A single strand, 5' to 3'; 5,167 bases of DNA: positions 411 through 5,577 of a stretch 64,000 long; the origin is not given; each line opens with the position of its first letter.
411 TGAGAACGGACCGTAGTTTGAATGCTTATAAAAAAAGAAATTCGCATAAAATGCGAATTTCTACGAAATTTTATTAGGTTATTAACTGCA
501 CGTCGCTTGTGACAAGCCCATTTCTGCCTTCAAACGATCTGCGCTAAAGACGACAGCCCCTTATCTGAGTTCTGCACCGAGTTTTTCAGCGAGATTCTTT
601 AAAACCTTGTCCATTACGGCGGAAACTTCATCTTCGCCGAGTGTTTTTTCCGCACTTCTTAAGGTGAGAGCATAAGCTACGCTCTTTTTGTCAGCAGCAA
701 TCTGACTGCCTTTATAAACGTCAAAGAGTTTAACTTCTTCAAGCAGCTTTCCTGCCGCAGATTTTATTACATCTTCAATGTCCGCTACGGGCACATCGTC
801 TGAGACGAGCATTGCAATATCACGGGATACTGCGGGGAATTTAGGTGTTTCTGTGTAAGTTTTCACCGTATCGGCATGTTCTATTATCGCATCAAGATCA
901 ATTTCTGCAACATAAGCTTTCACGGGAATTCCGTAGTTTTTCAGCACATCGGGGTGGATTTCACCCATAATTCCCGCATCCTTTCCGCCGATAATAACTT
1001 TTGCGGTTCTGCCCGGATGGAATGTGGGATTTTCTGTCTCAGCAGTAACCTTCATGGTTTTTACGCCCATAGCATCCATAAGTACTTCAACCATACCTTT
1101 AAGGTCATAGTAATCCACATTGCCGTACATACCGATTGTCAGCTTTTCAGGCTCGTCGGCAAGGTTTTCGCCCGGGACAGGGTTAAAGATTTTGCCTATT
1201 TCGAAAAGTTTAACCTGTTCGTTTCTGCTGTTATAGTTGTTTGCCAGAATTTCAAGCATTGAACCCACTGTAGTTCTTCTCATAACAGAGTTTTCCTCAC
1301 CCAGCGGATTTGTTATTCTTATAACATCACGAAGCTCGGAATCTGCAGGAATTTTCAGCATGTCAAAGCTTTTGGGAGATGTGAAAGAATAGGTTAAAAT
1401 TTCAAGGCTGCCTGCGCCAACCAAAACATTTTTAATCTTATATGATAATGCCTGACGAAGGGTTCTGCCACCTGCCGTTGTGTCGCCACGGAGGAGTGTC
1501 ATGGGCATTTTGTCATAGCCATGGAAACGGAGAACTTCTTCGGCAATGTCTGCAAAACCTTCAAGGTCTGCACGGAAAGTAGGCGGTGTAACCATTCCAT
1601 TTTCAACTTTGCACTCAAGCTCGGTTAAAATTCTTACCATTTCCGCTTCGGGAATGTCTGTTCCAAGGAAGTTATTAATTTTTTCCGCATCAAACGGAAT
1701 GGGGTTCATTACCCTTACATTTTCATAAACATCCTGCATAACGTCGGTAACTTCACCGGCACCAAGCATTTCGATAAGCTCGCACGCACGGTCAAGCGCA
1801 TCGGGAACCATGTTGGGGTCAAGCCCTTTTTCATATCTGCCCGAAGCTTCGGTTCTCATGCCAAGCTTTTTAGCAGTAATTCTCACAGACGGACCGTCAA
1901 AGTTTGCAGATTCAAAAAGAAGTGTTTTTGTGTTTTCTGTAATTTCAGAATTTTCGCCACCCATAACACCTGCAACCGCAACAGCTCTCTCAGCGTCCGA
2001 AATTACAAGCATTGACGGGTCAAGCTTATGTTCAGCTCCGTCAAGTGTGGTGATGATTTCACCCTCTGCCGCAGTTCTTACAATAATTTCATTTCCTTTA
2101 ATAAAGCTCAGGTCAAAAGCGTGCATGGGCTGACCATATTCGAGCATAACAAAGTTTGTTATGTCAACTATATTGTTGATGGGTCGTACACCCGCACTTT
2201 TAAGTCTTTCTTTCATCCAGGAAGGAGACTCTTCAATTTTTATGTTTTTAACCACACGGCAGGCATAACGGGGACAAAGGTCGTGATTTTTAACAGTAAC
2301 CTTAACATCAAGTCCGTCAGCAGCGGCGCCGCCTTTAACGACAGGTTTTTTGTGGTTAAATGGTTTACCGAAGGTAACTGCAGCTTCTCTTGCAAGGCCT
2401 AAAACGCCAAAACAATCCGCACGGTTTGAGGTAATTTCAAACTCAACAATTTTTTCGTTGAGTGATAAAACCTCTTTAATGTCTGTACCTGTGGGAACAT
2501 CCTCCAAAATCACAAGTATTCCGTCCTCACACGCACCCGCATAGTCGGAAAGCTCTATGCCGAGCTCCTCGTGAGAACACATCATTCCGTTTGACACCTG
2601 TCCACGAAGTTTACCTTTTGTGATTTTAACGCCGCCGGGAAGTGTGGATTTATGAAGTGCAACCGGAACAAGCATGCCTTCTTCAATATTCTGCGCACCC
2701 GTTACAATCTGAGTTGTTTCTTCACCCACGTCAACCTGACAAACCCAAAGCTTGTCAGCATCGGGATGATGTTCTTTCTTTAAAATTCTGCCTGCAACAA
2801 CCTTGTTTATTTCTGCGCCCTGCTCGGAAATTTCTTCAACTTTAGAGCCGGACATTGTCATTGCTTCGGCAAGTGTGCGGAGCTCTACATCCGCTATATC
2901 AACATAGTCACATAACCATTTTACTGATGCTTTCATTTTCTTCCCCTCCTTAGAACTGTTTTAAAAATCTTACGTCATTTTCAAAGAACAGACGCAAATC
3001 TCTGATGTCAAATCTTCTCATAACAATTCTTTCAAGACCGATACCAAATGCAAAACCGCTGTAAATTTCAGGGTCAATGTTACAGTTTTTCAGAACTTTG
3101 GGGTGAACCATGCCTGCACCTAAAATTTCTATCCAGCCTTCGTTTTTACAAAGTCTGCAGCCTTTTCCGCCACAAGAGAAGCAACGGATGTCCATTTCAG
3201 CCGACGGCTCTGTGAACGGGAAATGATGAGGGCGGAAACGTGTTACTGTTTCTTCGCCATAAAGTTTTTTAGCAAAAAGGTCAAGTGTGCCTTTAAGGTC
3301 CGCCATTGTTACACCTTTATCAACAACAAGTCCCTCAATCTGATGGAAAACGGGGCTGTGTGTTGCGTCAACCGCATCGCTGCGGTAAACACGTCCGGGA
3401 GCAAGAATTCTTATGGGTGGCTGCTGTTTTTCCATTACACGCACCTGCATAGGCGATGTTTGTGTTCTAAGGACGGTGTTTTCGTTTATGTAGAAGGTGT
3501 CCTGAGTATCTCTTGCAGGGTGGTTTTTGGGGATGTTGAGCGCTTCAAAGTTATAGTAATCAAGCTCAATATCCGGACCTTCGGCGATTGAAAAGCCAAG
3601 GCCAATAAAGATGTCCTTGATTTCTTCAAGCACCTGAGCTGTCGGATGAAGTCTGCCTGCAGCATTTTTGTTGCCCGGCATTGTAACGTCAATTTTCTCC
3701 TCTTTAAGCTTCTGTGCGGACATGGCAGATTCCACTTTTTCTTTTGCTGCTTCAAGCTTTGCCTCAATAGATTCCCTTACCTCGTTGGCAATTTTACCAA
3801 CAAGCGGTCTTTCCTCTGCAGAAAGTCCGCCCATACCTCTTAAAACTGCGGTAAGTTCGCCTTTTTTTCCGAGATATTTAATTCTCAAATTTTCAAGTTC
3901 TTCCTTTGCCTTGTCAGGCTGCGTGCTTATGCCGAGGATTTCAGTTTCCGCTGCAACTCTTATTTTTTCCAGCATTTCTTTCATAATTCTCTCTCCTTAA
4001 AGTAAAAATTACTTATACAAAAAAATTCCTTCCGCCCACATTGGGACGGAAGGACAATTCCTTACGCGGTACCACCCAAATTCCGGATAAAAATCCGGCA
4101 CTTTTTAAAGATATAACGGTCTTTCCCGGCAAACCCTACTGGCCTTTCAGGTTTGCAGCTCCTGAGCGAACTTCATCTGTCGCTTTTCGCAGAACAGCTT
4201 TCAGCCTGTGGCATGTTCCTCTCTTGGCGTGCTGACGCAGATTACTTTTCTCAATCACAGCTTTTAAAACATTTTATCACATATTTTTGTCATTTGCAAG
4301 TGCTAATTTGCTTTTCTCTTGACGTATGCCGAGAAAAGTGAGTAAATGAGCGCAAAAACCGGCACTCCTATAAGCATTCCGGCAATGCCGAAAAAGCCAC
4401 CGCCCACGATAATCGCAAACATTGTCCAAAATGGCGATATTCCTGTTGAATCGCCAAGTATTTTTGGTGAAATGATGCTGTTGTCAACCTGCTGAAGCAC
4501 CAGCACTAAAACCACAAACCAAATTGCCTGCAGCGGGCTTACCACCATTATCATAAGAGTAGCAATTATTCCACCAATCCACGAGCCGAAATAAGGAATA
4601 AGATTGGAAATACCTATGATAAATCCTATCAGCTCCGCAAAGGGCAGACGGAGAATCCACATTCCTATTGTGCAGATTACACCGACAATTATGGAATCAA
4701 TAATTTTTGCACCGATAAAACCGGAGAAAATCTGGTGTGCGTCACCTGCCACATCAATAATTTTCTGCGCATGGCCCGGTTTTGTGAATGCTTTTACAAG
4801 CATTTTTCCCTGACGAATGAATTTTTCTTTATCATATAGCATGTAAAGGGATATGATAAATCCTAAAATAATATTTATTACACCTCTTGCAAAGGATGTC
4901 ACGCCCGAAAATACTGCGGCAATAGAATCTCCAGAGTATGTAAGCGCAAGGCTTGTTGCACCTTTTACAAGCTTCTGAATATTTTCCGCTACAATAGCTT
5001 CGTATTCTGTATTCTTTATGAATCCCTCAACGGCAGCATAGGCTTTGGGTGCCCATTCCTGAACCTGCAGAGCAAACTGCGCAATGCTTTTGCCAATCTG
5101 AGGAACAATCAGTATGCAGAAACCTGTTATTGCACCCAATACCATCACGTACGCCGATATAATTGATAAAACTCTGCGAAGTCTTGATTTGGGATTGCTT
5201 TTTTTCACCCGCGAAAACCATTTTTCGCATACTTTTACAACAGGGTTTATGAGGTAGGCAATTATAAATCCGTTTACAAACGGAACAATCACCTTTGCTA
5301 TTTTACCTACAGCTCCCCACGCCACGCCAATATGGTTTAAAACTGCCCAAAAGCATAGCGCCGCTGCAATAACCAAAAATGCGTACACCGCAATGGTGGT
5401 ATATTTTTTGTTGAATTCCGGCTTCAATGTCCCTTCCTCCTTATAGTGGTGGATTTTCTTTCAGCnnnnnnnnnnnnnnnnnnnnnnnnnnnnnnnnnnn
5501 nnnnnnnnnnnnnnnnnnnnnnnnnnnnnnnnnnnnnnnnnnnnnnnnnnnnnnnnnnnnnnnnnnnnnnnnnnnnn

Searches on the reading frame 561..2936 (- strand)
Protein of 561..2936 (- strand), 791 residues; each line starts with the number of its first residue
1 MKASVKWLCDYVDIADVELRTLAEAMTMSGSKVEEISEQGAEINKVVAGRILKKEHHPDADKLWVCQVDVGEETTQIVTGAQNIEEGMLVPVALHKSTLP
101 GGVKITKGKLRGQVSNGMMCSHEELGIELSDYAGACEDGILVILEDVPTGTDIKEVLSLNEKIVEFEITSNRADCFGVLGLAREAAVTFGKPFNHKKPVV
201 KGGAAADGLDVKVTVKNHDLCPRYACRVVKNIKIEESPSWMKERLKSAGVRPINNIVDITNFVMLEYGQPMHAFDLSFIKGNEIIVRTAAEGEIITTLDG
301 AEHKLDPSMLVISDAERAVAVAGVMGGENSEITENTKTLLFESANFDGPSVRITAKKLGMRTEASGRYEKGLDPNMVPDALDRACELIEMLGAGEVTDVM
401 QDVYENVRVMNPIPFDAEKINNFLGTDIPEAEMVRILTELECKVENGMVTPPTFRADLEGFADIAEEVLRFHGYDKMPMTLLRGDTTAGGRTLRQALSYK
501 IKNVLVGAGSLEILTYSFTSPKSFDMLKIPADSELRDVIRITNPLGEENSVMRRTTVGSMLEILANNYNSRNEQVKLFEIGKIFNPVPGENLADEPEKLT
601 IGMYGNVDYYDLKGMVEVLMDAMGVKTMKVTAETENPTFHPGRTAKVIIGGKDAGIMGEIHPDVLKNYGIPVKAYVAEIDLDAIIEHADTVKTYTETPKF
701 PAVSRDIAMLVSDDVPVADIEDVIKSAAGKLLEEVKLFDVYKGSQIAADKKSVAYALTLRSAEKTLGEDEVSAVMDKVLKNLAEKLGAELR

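Call 40: search_protein_families(library=ncbifam, proteins=[window:561-2936:-], max_evalue=0.00001)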
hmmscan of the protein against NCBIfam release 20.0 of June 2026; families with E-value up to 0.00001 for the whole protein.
window:561-2936:- (791 aa): 9 families
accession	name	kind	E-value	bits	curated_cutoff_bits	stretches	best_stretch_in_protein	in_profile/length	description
TIGR00472.1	pheT_bact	equivalog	5.2e-252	838.6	402.65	1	1-791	1-798/798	phenylalanine--tRNA ligase subunit beta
NF001882.0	PRK00629.5-4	equivalog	6.9e-76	256.1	527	1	3-728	3-685/725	phenylalanine--tRNA ligase subunit beta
TIGR00471.1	pheT_arch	equivalog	8.9e-43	146.6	282.65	2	311-684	199-550/551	phenylalanine--tRNA ligase subunit beta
NF045760.1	YtpR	equivalog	4.1e-32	111.5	100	1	33-151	70-183/185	YtpR family tRNA-binding protein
NF001879.0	PRK00629.5-1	equivalog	4.2e-22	78.5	840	1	26-276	26-266/718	phenylalanine--tRNA ligase subunit beta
NF045867.1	PheT_Nterm_rel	equivalog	3.4e-20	72.7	120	1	41-128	84-171/171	TyrS-associated PheT N-terminal domain-related protein TapR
TIGR00469.1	pheS_mito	equivalog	1.3e-08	33.9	258.35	1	691-785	348-446/451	phenylalanine--tRNA ligase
NF051887.1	PheS_related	equivalog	8.4e-07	28.4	300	0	690-784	241-348/349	PheS-related mystery ligase SrmL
NF007492.0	PRK10089.1-1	equivalog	7e-06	25.9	150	0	47-119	15-83/110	tRNA-binding protein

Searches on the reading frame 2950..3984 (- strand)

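Call 40: search_protein_families(library=ncbifam, proteins=[window:2950-3984:-], max_evalue=0.00001)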
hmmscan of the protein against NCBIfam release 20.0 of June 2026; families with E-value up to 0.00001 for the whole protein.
window:2950-3984:- (344 aa): 5 families
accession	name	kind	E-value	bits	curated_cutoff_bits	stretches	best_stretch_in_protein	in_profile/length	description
TIGR00468.1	pheS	equivalog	1.5e-105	353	237.45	1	45-344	3-322/324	phenylalanine--tRNA ligase subunit alpha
NF003210.0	PRK04172.1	equivalog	1.2e-67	228.9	350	2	168-343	330-490/496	phenylalanine--tRNA ligase subunit alpha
NF051887.1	PheS_related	equivalog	1.3e-44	152.8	300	1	110-344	10-239/349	PheS-related mystery ligase SrmL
TIGR00469.1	pheS_mito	equivalog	3.3e-37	128.2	258.35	2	144-230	76-166/451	phenylalanine--tRNA ligase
TIGR00470.1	sepS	equivalog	1.9e-08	33.2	380.65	0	183-331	200-338/533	O-phosphoserine--tRNA ligase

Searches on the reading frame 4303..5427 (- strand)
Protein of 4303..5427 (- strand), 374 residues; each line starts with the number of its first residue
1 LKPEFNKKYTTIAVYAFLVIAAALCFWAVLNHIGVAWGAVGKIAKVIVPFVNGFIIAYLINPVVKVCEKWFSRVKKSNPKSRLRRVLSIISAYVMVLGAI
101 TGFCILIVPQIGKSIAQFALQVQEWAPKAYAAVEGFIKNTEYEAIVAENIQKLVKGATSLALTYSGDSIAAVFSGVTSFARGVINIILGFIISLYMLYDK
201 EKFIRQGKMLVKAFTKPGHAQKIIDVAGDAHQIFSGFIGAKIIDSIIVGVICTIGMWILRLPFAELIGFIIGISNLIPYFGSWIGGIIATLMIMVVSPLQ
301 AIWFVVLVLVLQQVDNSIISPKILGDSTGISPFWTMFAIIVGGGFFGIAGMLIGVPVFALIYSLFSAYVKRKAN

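Call 40: search_protein_families(library=ncbifam, proteins=[window:4303-5427:-], max_evalue=0.00001)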
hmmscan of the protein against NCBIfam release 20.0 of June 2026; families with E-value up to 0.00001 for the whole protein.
window:4303-5427:- (374 aa): 3 families
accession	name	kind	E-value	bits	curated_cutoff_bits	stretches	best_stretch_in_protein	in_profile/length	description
TIGR02872.1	spore_ytvI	equivalog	8.5e-29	101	198.15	1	32-367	8-338/341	sporulation integral membrane protein YtvI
NF045801.1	efflux_ABUW_0982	equivalog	1.4e-25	90.1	675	1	43-365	25-340/392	chloramphenicol efflux transporter CxpE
NF008930.0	PRK12287.1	subfamily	9.1e-14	51.8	318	1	28-358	15-318/344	AI-2E family transporter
